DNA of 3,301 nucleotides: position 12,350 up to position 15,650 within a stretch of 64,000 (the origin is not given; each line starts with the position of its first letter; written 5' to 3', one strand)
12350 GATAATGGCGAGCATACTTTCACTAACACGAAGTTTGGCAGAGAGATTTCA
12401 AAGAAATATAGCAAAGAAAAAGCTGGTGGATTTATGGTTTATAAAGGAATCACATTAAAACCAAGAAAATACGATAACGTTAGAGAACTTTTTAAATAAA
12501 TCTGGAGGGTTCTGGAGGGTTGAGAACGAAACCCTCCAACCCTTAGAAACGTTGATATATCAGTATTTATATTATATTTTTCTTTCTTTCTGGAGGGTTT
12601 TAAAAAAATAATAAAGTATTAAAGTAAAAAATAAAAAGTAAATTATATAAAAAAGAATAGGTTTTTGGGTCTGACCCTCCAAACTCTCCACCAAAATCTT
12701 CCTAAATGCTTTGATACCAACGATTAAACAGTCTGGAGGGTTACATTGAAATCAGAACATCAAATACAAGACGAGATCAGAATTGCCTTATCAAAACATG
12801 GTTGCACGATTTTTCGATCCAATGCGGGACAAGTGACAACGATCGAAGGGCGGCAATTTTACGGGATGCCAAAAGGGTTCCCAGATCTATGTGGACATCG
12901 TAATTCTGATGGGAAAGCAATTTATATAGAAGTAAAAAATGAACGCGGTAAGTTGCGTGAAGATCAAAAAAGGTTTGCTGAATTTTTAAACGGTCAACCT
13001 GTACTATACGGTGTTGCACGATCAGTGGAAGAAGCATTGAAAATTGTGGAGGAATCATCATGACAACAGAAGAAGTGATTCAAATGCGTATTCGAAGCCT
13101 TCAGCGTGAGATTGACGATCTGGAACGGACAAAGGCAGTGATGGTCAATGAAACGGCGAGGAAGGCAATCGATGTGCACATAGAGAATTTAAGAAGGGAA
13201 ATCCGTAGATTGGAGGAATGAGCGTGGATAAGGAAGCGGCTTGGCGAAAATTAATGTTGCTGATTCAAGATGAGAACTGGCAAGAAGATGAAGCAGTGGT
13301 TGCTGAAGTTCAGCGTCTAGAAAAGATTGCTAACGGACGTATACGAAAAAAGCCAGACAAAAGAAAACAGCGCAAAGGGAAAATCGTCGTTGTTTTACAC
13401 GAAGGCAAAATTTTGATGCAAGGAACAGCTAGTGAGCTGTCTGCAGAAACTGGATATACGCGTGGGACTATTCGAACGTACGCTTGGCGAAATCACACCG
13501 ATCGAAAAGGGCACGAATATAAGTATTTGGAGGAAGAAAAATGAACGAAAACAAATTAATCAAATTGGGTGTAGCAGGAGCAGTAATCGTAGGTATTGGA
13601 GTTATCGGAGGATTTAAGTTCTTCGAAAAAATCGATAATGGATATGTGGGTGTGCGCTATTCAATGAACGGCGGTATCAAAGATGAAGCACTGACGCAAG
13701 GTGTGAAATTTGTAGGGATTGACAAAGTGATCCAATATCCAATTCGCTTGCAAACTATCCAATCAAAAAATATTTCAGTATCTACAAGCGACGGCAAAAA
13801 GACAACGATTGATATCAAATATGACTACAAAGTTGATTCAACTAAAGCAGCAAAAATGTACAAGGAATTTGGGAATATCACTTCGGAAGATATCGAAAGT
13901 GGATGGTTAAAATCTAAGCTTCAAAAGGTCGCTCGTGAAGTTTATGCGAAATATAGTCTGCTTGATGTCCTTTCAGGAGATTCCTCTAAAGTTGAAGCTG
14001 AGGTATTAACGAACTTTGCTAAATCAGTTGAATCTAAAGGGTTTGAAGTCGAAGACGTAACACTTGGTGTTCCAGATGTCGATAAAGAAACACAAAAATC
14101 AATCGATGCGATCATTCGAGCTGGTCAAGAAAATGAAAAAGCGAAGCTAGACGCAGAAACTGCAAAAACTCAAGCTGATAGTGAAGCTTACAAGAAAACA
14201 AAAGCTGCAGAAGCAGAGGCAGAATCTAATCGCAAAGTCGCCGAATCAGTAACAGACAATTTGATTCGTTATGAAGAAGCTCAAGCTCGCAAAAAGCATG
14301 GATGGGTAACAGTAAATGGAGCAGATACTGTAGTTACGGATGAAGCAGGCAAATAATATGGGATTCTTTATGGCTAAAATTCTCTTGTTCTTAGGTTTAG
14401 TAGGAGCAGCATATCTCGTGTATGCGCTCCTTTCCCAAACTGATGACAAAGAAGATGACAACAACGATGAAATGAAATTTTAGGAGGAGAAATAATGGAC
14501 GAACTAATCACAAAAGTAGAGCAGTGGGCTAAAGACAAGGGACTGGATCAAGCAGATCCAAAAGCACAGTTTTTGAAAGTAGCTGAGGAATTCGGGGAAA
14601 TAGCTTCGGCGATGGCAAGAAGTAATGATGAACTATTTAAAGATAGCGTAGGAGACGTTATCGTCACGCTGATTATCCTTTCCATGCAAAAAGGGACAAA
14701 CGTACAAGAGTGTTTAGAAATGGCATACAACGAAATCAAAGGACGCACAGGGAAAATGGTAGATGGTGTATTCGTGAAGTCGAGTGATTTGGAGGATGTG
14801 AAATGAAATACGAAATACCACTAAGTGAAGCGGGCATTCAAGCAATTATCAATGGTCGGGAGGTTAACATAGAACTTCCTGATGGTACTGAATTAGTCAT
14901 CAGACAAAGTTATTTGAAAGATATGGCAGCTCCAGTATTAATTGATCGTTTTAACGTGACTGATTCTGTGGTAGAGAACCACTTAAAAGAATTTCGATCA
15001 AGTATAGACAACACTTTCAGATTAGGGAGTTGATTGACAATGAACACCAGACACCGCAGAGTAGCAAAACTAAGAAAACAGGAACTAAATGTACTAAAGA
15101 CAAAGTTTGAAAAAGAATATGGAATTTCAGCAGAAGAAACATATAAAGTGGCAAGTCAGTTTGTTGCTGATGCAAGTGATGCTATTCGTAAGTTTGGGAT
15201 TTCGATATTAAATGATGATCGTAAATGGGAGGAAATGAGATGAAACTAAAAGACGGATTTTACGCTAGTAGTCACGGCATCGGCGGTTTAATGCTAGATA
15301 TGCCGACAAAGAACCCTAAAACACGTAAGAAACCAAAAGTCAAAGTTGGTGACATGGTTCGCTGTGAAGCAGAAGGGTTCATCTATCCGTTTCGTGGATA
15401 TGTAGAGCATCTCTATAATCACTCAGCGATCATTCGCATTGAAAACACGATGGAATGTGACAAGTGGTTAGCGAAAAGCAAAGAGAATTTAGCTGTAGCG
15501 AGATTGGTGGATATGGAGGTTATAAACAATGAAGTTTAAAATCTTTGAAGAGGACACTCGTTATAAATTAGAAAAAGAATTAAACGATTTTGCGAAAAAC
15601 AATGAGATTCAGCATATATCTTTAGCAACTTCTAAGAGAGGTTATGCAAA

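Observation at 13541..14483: SPFH/band-7 membrane protein plus small TM partner inside the phage early region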

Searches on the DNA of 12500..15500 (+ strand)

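Call 7: search_dna_similar(query=window:12500-15500:+, collection=phages, mode=near, max_rows=30)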
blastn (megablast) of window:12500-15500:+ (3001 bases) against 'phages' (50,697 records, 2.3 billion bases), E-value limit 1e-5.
Records with a match: 6; places in all: 8; records where one place covers at least 80% of the query: 0.
Best place of each record, by identity: 90-95% 4; 80-90% 2.
By first word of the organism name: Enterococcus 3; Listeria 2; Acinetobacter 1.
By host as written in the record: Enterococcus faecium 4995/20 2; Listeria monocytogenes 2; Enterococcus sp. VKM B-1578 1; Acinetobacter baumannii AB5075 1.
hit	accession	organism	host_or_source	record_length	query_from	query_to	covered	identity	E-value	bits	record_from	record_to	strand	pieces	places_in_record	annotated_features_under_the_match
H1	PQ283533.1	Enterococcus phage vB_ElaS_B1578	Enterococcus sp. VKM B-1578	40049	547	2994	32%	88.4%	0e+0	1157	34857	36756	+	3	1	DUF5406 domain-containing protein | nucleoside triphosphate pyrophosphohydrolase | putative DNA-binding protein (x2) | DUF5405 domain-containing protein | hypothetical protein (x3)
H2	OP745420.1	Enterococcus phage 4995_2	Enterococcus faecium 4995/20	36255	475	3000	28%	93.1%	4e-131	1252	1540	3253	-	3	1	record has no annotation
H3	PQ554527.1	Acinetobacter phage D2SVT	Acinetobacter baumannii AB5075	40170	1983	2997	26%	86.3%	0e+0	852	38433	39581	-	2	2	hypothetical protein (x3) | MazG-like pyrophosphatase | replication initiation protein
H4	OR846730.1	Listeria phage LM 4-11-1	Listeria monocytogenes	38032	557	2297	17%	94.2%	7e-129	755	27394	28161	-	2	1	record has no annotation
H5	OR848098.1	Listeria phage LM 4-14-1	Listeria monocytogenes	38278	557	2297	17%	94.2%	7e-129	755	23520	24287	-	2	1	record has no annotation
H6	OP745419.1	Enterococcus phage 4995_1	Enterococcus faecium 4995/20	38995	2741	3001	9%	93.5%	6e-105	388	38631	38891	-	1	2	hypothetical protein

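Call 24: get_annotated_region(hit=H1, flank=1500)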
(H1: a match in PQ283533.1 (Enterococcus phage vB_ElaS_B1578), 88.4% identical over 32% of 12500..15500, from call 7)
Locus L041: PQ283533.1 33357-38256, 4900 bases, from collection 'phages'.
description: Enterococcus phage vB_ElaS_B1578, complete genome.
organism: Enterococcus phage vB_ElaS_B1578 (NCBI taxid 3348173)
taxonomy: Viruses
host: Enterococcus sp. VKM B-1578; source: -; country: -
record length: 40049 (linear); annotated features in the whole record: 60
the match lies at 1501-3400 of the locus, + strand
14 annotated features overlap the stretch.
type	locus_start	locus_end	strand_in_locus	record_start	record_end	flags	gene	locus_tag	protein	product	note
CDS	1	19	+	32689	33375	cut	-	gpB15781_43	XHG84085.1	putative HNHc nuclease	-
CDS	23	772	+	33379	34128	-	-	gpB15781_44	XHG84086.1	putative replication initiator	-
CDS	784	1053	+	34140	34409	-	-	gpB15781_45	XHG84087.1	hypothetical protein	-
CDS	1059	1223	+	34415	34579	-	-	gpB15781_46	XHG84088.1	hypothetical protein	-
CDS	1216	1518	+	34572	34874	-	-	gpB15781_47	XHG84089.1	putative DNA-binding protein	-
CDS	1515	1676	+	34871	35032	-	-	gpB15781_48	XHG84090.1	hypothetical protein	-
CDS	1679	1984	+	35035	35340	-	-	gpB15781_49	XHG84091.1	putative DNA-binding protein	-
CDS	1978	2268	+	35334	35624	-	-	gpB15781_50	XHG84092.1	DUF5405 domain-containing protein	-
CDS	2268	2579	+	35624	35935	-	-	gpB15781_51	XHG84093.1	nucleoside triphosphate pyrophosphohydrolase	-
CDS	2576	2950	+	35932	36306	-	-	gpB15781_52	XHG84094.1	DUF5406 domain-containing protein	-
CDS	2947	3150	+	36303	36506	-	-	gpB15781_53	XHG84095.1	hypothetical protein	-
CDS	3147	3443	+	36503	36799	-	-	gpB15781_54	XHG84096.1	hypothetical protein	-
CDS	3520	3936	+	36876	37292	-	-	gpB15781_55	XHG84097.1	ArpU family protein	-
CDS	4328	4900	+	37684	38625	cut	-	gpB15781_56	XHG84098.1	hypothetical protein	-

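Call 25: get_annotated_region(hit=H4, flank=1500)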
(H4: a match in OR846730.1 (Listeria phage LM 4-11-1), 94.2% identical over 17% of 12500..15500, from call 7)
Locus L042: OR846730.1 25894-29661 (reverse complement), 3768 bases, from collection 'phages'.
description: UNVERIFIED_ORG: Listeria phage LM 4-11-1 clone NODE_15_length_38032_cov_95.278198 genomic sequence.
organism: Listeria phage LM 4-11-1 (NCBI taxid 3113835)
taxonomy: Viruses
host: Listeria monocytogenes; source: wastewater; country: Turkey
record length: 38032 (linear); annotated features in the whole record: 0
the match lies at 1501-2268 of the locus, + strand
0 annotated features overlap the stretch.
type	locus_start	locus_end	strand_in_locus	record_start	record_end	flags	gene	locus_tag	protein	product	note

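Call 26: get_annotated_region(hit=H2, flank=1500)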
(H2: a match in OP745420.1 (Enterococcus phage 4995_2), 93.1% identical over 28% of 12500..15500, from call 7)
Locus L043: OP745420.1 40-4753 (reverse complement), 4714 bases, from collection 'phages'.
description: UNVERIFIED_ORG: Enterococcus phage 4995_2, complete genome.
organism: Enterococcus phage 4995_2 (NCBI taxid 3043582)
taxonomy: Viruses; Duplodnaviria; Heunggongvirae; Uroviricota; Caudoviricetes; Aliceevansviridae
host: Enterococcus faecium 4995/20; source: hematoma from Homo sapiens; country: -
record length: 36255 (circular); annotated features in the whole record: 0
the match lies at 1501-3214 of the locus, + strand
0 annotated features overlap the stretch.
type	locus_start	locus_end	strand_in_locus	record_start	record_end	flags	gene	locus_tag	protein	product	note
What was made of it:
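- Sibling phages lack the cassette (calls 7, 24-26).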

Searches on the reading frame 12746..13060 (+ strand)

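Call 5: search_protein_families(library=pfam, proteins=[window:12746-13060:+], max_evalue=0.1)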
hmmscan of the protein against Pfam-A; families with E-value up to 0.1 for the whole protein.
window:12746-13060:+ (105 aa): 1 family
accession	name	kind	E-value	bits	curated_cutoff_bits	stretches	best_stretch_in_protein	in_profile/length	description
PF08774.17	VRR_NUC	-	2e-10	41.2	23.8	1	37-94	56-115/116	VRR-NUC domain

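Call 6: search_protein_families(library=phrogs, proteins=[window:12746-13060:+], max_evalue=0.01)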
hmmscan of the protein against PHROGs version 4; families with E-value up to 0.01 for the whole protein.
window:12746-13060:+ (105 aa): 3 families
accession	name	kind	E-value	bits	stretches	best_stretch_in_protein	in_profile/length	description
phrog_5702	-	DNA, RNA and nucleotide metabolism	1.2e-30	106.3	1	40-104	2-66/70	Holliday junction resolvase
phrog_93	-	DNA, RNA and nucleotide metabolism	7.9e-18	65.4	1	1-104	351-441/613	endonuclease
phrog_824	-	unknown function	9.7e-10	39.8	1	40-103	109-173/265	-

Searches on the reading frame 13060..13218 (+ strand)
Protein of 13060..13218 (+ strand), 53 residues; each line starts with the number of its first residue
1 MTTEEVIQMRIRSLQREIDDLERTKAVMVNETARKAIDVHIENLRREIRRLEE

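Call 6: search_protein_families(library=phrogs, proteins=[window:13060-13218:+], max_evalue=0.01)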
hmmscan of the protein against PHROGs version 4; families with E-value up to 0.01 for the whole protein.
window:13060-13218:+ (53 aa): 1 family
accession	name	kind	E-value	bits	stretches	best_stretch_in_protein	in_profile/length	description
phrog_7773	-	unknown function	7.7e-37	126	1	1-53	1-53/53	-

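Call 22: search_protein_families(library=padloc, proteins=[window:13060-13218:+], max_evalue=0.1)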
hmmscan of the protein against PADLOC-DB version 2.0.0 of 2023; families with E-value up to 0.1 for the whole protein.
window:13060-13218:+ (53 aa): 2 families
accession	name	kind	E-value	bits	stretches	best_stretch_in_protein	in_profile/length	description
PDLC03174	Specificity_I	-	0.018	11.9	1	7-48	193-234/468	Type I specificity subunit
PDLC00262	LmuB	-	0.027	11.3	1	3-52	220-267/588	AAA ATPase domain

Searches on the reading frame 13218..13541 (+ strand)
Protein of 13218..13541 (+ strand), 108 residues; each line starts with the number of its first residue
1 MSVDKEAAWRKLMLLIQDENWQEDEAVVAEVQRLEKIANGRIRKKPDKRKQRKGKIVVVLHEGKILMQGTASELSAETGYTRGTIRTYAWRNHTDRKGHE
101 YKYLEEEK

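Call 5: search_protein_families(library=pfam, proteins=[window:13218-13541:+], max_evalue=0.1)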
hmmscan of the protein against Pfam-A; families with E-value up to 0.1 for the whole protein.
window:13218-13541:+ (108 aa): 1 family
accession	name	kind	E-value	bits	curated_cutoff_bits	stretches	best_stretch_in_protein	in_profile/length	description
PF10984.13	DUF2794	-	0.039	14.4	27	1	22-71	32-80/85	Protein of unknown function (DUF2794)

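Call 6: search_protein_families(library=phrogs, proteins=[window:13218-13541:+], max_evalue=0.01)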
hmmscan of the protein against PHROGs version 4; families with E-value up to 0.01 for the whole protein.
window:13218-13541:+ (108 aa): 3 families
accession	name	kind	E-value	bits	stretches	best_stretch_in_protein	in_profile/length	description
phrog_5224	-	unknown function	3.2e-43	147.1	1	3-108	1-100/100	-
phrog_803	-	moron, auxiliary metabolic gene and host takeover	3.9e-05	25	1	49-102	3-56/117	host nuclease inhibitor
phrog_20162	-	DNA, RNA and nucleotide metabolism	0.00071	20.9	1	41-107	17-85/88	HNH endonuclease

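Call 22: search_protein_families(library=padloc, proteins=[window:13218-13541:+], max_evalue=0.1)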
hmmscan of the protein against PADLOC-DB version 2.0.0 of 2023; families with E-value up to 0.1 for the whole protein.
window:13218-13541:+ (108 aa): 1 family
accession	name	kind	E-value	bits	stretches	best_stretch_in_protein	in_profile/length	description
PDLC03687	HEase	-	0.0072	14.3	1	42-104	109-172/178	homing endonuclease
